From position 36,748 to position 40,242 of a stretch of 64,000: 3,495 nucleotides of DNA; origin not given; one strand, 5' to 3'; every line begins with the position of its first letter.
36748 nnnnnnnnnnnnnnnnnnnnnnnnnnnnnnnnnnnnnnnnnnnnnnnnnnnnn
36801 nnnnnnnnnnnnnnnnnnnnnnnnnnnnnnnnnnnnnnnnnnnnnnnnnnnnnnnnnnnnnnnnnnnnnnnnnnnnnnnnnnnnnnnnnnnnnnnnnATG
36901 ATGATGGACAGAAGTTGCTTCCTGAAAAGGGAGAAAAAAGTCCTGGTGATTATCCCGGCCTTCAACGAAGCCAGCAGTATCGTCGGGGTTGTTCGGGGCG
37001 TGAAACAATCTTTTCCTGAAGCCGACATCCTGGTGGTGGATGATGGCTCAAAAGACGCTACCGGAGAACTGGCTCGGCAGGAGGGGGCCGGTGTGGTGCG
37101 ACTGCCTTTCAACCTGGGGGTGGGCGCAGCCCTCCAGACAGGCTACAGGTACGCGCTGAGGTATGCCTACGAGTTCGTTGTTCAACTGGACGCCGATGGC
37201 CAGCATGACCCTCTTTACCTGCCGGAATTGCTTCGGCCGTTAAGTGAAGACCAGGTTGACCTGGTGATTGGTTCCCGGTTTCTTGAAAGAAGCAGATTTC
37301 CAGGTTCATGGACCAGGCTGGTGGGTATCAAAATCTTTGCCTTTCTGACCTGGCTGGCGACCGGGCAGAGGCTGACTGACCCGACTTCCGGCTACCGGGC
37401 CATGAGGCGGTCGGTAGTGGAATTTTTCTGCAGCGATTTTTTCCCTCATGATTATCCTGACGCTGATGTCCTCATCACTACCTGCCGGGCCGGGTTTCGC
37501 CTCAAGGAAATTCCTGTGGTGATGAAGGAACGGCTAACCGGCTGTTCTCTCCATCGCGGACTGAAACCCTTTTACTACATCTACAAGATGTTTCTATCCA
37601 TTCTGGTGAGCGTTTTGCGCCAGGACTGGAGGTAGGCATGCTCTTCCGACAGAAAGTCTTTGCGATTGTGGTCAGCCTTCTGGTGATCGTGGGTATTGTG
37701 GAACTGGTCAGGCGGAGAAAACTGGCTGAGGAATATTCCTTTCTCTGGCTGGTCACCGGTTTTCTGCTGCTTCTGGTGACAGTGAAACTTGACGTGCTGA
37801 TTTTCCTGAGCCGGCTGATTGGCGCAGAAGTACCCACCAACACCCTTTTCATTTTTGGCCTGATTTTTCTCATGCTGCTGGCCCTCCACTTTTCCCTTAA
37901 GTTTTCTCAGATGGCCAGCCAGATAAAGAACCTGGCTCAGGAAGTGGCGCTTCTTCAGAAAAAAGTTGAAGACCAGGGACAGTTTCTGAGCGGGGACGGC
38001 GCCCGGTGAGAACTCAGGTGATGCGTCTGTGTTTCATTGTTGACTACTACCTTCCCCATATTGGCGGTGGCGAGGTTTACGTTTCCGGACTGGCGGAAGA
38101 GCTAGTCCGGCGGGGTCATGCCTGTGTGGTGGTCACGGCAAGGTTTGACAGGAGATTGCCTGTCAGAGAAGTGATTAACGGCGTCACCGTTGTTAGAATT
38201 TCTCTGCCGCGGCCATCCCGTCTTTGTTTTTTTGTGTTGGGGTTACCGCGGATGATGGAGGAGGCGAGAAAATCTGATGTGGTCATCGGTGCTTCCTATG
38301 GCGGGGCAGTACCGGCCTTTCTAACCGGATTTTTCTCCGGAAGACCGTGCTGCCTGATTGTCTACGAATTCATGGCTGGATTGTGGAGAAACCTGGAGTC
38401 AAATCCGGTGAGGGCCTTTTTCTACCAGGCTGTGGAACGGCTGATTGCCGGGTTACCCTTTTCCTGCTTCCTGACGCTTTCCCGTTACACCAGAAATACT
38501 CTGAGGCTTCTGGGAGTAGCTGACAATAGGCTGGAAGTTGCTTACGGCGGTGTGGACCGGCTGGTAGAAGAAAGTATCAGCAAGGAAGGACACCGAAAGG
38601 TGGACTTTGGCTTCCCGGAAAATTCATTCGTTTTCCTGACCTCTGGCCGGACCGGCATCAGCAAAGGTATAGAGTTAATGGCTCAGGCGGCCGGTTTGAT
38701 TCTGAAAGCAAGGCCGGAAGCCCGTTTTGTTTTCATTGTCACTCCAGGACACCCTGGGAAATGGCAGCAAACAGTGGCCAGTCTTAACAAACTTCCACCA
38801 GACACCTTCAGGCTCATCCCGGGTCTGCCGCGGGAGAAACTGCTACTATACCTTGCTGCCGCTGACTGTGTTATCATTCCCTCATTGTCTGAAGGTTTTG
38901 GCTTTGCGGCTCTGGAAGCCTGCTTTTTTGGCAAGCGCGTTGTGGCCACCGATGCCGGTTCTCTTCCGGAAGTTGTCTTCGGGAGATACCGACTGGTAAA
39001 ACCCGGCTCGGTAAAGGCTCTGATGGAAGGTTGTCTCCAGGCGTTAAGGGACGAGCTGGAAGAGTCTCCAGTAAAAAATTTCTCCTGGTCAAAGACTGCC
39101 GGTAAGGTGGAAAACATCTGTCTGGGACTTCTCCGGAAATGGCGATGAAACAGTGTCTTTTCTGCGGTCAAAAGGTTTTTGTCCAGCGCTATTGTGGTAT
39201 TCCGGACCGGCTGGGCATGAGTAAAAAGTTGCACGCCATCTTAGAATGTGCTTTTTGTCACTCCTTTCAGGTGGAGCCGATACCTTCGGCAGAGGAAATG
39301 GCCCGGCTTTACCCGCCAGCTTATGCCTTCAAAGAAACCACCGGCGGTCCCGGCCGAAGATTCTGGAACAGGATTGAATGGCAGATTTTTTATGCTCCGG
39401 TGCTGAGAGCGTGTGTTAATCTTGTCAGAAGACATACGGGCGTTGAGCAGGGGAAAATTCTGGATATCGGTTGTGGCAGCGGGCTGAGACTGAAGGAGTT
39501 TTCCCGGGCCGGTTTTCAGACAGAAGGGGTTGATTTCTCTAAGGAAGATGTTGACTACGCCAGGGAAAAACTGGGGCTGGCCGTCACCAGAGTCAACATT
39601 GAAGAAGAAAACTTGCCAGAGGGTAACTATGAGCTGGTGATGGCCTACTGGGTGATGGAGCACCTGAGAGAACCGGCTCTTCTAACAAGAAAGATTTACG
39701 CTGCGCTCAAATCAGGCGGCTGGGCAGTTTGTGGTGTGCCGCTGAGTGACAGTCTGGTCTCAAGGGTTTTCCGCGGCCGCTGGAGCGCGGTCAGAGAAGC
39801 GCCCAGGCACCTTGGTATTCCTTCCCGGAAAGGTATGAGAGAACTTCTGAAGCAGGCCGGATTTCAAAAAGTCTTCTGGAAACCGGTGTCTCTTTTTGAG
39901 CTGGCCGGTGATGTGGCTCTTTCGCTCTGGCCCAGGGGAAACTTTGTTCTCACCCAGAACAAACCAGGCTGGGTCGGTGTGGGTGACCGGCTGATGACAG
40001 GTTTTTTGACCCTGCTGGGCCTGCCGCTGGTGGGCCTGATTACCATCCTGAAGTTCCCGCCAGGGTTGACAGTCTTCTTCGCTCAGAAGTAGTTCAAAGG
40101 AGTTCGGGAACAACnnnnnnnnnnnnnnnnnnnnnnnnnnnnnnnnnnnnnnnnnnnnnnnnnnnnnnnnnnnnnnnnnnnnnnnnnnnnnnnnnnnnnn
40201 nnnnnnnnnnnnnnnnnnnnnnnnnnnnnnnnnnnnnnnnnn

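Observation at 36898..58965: Candidate dedicated protein O-glycosylation (TMTC/PMT-like O-mannosylation-type) system wrapped around a 4515-aa giant secreted protein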

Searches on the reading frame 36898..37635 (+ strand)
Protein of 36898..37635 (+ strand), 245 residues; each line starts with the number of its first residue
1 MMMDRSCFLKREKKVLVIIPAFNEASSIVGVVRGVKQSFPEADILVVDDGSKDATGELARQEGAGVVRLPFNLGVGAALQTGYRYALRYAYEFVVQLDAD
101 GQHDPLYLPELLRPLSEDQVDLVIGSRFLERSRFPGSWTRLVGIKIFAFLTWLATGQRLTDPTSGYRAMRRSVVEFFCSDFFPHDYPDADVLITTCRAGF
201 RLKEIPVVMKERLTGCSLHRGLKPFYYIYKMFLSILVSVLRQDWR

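Call 3: search_protein_families(library=pfam, proteins=[window:36898-37635:+], max_evalue=0.01)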
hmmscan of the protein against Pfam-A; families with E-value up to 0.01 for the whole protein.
window:36898-37635:+ (245 aa): 2 families
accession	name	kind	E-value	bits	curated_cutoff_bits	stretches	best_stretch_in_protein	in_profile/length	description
PF00535.33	Glycos_transf_2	-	8.9e-27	94.5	23.3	1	17-175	2-165/168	Glycosyl transferase family 2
PF13641.12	Glyco_tranf_2_3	-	1.2e-06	29.2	27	1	15-140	3-133/230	Glycosyltransferase like family 2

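Call 8: search_protein_families(library=ncbifam, proteins=[window:36898-37635:+], max_evalue=0.01)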
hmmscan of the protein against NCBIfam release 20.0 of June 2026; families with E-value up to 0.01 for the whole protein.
window:36898-37635:+ (245 aa): 17 families
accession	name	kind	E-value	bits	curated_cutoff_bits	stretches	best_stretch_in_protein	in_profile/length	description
NF058614.1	PPMAGASynPpgS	equivalog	5.7e-32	111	370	1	15-175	2-163/226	polyprenyl-phospho-N-acetylgalactosaminyl synthase PpgS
TIGR04182.1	glyco_TIGR04182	equivalog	4.1e-24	85.5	325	1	15-226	2-205/293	S-layer glycoprotein N-glycosyltransferase AglJ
NF041391.1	DPhHxTase_Halo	equivalog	5.5e-18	64.7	375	1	21-218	3-192/213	dolichyl-phosphate hexose transferase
NF007986.1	PRK10714.1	equivalog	1.6e-12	47.1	529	1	13-238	6-229/316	undecaprenyl-phosphate 4-deoxy-4-formamido-L-arabinose transferase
NF010496.0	PRK13915.1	equivalog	4.9e-11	42.3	262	1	9-125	27-153/307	glucosyl-3-phosphoglycerate synthase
TIGR03937.1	PgaC_IcaA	equivalog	1.8e-10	40.4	422.3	1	10-109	42-144/407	poly-beta-1,6-N-acetyl-D-glucosamine synthase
TIGR03965.1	mycofact_glyco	equivalog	3.7e-10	39.3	280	1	10-125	71-189/467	mycofactocin biosynthesis glycosyltransferase MftF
TIGR03469.1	HpnB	hypoth_equivalog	2.3e-09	36.8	379.25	1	11-123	42-168/386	hopene-associated glycosyltransferase HpnB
NF045692.1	OglycostaseCruG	equivalog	1.1e-08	34.4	600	1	13-129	41-167/386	2'-O-glycosyltransferase CruG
TIGR04283.1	glyco_like_mftF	equivalog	6.7e-08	32.4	182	1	17-86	3-71/221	TIGR04283 family arsenosugar biosynthesis glycosyltransferase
NF047588.1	GlcsyltransPgfSStrep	equivalog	8.8e-08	31.7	500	1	14-179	2-169/308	glycosyltransferase PgfS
NF041865.1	EpsU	equivalog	5.9e-06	25.5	700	1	12-106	38-138/394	exopolysaccharide biosynthesis GT2 family glycosyltransferase EpsU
TIGR01556.1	rhamnosyltran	subfamily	6.5e-06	25.5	200.55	1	39-132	17-116/281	rhamnosyltransferase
NF053846.1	glyco_with_XrtP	equivalog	2.7e-05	23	520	1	18-63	46-91/440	XrtP-associated glycosyltransferase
NF041875.1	EPS_EpsD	equivalog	3.7e-05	23.3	370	1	17-126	3-115/325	exopolysaccharide biosynthesis glycosyltransferase EpsD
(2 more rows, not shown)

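Call 67: search_solved_structures(query=window:36898-37635:+, max_evalue=0.001)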
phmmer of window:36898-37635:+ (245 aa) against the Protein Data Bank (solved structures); distinct sequences matched with E-value up to 0.001: 11.
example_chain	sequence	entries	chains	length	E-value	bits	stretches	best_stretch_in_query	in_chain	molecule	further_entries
5mlz_A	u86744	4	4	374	5.3e-12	48.9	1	12-228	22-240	Dolichol monophosphate mannose synthase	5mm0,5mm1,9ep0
9hwj_A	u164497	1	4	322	2.1e-11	46.9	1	12-236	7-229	Undecaprenyl-phosphate 4-deoxy-4-formamido-L-arabinose transferase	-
9bhc_C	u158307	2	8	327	6.5e-11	45.3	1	13-235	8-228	Undecaprenyl-phosphate 4-deoxy-4-formamido-L-arabinose transferase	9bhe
8vxh_A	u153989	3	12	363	7.9e-11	45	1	13-235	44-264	Undecaprenyl-phosphate 4-deoxy-4-formamido-L-arabinose transferase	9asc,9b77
2z87_A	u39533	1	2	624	2.4e-10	43.4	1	6-105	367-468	Chondroitin synthase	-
2z86_A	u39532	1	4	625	2.4e-10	43.4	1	6-105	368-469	Chondroitin synthase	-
5eke_A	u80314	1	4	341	4.8e-05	26.1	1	16-175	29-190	Uncharacterized glycosyltransferase sll0501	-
5ekp_C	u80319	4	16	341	4.8e-05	26.1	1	16-175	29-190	Uncharacterized glycosyltransferase sll0501 | Glycosyltransferase sll0501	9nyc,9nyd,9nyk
9nye_A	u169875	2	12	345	4.9e-05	26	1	16-175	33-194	Glycosyltransferase sll0501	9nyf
7pdo_A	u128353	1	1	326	0.00026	23.7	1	12-125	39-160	Glucosyl-3-phosphoglycerate synthase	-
7p5l_A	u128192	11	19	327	0.00026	23.7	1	12-125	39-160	Glucosyl-3-phosphoglycerate synthase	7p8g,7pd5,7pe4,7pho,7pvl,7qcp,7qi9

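Call 87: search_protein_families(library=padloc, proteins=[window:36898-37635:+], max_evalue=0.001)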
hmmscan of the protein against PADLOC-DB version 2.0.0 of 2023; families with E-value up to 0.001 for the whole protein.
window:36898-37635:+ (245 aa): 0 families

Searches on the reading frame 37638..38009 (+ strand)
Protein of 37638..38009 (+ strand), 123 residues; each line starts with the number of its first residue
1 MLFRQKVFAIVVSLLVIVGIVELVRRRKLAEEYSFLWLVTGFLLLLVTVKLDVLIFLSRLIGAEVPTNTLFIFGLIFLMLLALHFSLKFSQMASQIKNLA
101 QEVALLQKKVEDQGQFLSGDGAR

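Call 3: search_protein_families(library=pfam, proteins=[window:37638-38009:+], max_evalue=0.01)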
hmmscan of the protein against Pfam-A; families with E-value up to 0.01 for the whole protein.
window:37638-38009:+ (123 aa): 1 family
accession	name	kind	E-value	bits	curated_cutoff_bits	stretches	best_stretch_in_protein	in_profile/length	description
PF10066.14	DUF2304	-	6.1e-25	88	25.5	1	5-108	2-105/106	Uncharacterized conserved protein (DUF2304)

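Call 8: search_protein_families(library=ncbifam, proteins=[window:37638-38009:+], max_evalue=0.01)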
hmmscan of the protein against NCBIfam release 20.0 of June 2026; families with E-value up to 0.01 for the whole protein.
window:37638-38009:+ (123 aa): 0 families

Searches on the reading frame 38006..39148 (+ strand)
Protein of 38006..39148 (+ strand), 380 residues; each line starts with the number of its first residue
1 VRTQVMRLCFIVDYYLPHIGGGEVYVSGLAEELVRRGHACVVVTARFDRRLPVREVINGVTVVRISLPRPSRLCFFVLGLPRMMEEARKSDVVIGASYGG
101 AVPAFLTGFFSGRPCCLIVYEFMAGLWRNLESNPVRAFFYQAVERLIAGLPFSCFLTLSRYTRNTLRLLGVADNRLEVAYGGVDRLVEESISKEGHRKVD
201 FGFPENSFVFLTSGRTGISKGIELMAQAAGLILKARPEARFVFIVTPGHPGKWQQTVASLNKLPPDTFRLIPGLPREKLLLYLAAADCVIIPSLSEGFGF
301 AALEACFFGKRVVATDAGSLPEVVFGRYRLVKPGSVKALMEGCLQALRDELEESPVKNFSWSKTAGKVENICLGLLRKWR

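Call 3: search_protein_families(library=pfam, proteins=[window:38006-39148:+], max_evalue=0.01)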
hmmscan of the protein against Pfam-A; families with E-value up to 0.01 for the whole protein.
window:38006-39148:+ (380 aa): 5 families
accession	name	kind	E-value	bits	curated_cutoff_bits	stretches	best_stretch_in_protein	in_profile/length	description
PF00534.26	Glycos_transf_1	-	1.7e-21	77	26.4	1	200-353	8-160/172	Glycosyl transferases group 1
PF13439.12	Glyco_transf_4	-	7.9e-20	72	28.5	1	19-184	1-167/170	Glycosyltransferase Family 4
PF13579.12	Glyco_trans_4_4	-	3.7e-17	63.6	29.7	1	20-179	1-155/158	Glycosyl transferase 4-like domain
PF13692.12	Glyco_trans_1_4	-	4.8e-17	63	27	1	209-349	3-142/142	Glycosyl transferases group 1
PF20706.3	GT4-conflict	-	8.4e-09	35.3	26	1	204-309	194-305/385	Family 4 Glycosyltransferase in conflict systems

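Call 8: search_protein_families(library=ncbifam, proteins=[window:38006-39148:+], max_evalue=0.01)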
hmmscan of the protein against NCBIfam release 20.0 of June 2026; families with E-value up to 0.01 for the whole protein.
window:38006-39148:+ (380 aa): 16 families
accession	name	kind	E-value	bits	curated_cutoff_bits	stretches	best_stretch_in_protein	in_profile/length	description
TIGR03449.1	mycothiol_MshA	equivalog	5.6e-18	65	462.5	1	165-327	179-346/406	D-inositol-3-phosphate glycosyltransferase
TIGR04157.1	glyco_rSAM_CFB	subfamily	7.8e-12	44.9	400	1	157-325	175-340/406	TIGR04157 family glycosyltransferase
NF012028.0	PRK15484.1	subfamily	8.8e-11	41.5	618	1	179-350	166-345/380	lipopolysaccharide N-acetylglucosaminyltransferase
NF007640.0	PRK10307.1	subfamily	5.3e-10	38.8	276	1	157-349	177-372/411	WcaI family glycosyltransferase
TIGR03088.1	stp2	hypoth_equivalog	1.3e-09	37.5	409.05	1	140-342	126-331/374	TIGR03088 family PEP-CTERM/XrtA system glycosyltransferase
NF047684.1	TeichurnBiosyTuaC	equivalog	1.4e-09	37.4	550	1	185-355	198-360/391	teichuronic acid biosynthesis protein TuaC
TIGR03999.1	thiol_BshA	equivalog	2.4e-09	36.6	273.7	1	282-358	269-347/375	N-acetyl-alpha-D-glucosaminyl L-malate synthase BshA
TIGR02095.1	glgA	subfamily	2.6e-08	33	328.45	1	202-325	287-408/477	glycogen/starch synthase, ADP-glucose type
NF053787.1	GlcN_PG_synth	equivalog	3.9e-08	32.5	480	1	140-347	130-324/361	N-acetylglucosaminyl phosphatidylglycerol synthase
TIGR04047.1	MSMEG_0565_glyc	hypoth_equivalog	1.5e-07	30.9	259.85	1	264-365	255-364/373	MSMEG_0565 family glycosyltransferase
TIGR02149.1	glgA_Coryne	subfamily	3.3e-07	29.8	302.4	1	171-325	166-323/391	glycogen synthase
NF038295.1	EPS_HpsP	equivalog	1.2e-06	27.9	550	1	187-350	187-353/388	hormogonium polysaccharide biosynthesis glycosyltransferase HpsP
NF041876.1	EPS_EpsE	equivalog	3.1e-05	23.4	400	1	265-350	275-362/389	exopolysaccharide biosynthesis GT4 family glycosyltransferase EpsE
NF011726.0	PRK15179.1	equivalog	0.00019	19.9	733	1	167-324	475-630/694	Vi polysaccharide biosynthesis protein TviE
NF038229.1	Glyco4_Geo_Pelo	equivalog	0.0032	16.5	400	0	219-316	173-268/338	GPMC system family 4 glycosyltransferase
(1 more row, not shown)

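Call 87: search_protein_families(library=padloc, proteins=[window:38006-39148:+], max_evalue=0.001)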
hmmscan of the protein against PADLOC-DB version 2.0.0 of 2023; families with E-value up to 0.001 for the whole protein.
window:38006-39148:+ (380 aa): 0 families

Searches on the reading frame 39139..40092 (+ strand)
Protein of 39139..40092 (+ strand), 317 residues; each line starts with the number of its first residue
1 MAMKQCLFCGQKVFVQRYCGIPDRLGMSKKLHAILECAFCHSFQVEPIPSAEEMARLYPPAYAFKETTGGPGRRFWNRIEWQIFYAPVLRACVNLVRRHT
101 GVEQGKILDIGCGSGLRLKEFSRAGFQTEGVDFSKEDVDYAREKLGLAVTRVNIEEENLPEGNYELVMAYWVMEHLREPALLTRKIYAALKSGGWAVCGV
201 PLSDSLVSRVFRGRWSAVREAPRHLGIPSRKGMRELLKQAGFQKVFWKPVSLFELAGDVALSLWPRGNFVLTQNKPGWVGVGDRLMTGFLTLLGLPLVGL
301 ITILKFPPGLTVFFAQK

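Call 3: search_protein_families(library=pfam, proteins=[window:39139-40092:+], max_evalue=0.01)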
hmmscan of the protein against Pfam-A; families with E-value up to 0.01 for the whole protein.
window:39139-40092:+ (317 aa): 7 families
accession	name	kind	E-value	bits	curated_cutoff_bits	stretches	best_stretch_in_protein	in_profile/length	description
PF13489.12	Methyltransf_23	-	1.8e-21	77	27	1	103-244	22-161/164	Methyltransferase domain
PF08241.18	Methyltransf_11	-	3.5e-14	53.6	21.2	1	108-198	1-95/95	Methyltransferase domain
PF13649.12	Methyltransf_25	-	1.5e-12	48.4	27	1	107-194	1-97/97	Methyltransferase domain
PF08242.18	Methyltransf_12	-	6.8e-11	43.2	30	1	108-195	1-97/98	Methyltransferase domain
PF13847.12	Methyltransf_31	-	7.3e-07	29.4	27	1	105-196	5-107/145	Methyltransferase domain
PF06325.19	PrmA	-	0.0058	16.6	22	1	92-197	151-257/296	Ribosomal protein L11 methyltransferase (PrmA)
PF03848.20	TehB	-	0.0066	16.3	20.4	1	102-178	29-110/193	Tellurite resistance protein TehB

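Call 8: search_protein_families(library=ncbifam, proteins=[window:39139-40092:+], max_evalue=0.01)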
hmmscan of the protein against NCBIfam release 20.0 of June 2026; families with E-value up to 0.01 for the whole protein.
window:39139-40092:+ (317 aa): 22 families
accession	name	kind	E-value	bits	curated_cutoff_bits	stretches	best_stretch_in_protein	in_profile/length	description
TIGR01983.1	UbiG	equivalog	4e-12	45.9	102.95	1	98-197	44-150/228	bifunctional 2-polyprenyl-6-hydroxyphenol methylase/3-demethylubiquinol 3-O-methyltransferase UbiG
TIGR02072.1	BioC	equivalog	9.1e-11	42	184.95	1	96-246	27-175/244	malonyl-ACP O-methyltransferase BioC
NF045667.1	MTase_DVU1556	equivalog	7.2e-10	38.7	155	1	102-250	21-168/213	DVU_1556 family methyltransferase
TIGR04345.1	ovoA_Cterm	equivalog_domain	1.4e-06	28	170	0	84-142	25-80/242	putative 4-mercaptohistidine N1-methyltransferase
NF043040.1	corrin_prot_MT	hypoth_equivalog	1.8e-06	27.5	180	1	102-195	40-144/216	corrinoid protein-associated methyltransferase CpaM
NF010703.0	PRK14103.1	equivalog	1.1e-05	25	320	1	87-267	13-202/256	trans-aconitate 2-methyltransferase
TIGR02021.1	BchM-ChlM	equivalog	1.7e-05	24.3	158.9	1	104-173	55-128/218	magnesium protoporphyrin IX methyltransferase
NF008992.0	PRK12335.1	equivalog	7.5e-05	22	303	1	97-178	116-201/289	SAM-dependent methyltransferase TehB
NF001244.0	PRK00216.1-5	equivalog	0.0003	20.2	216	1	102-147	47-95/236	bifunctional demethylmenaquinone methyltransferase/2-methoxy-6-polyprenyl-1,4-benzoquinol methylase UbiE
NF041820.1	daptide_MTase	equivalog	0.00046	19.7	175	1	92-148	29-81/243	daptide-type RiPP biosynthesis methyltransferase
NF040539.1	AST_met_ArsM_2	exception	0.00047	20.1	240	1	103-144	56-100/262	putative arsinothricin biosynthesis methyltransferase ArsM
NF002463.0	PRK01683.1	equivalog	0.00053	19.7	297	1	76-197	4-127/258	trans-aconitate 2-methyltransferase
NF008300.0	PRK11088.1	equivalog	0.0011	18.6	303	1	84-143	66-130/272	23S rRNA (guanine(745)-N(1))-methyltransferase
TIGR01934.1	MenG_MenH_UbiE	subfamily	0.0013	18.1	158.35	0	100-147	36-84/223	ubiquinone/menaquinone biosynthesis methyltransferase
NF011529.0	PRK14968.1-3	equivalog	0.0017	17.8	162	1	100-159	31-91/198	putative methyltransferase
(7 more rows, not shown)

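Call 87: search_protein_families(library=padloc, proteins=[window:39139-40092:+], max_evalue=0.001)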
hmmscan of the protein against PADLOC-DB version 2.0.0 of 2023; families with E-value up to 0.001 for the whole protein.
window:39139-40092:+ (317 aa): 1 family
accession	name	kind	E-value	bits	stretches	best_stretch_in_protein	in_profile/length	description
PDLC04134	mad2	-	6.5e-12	43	1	83-213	274-415/492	mads_2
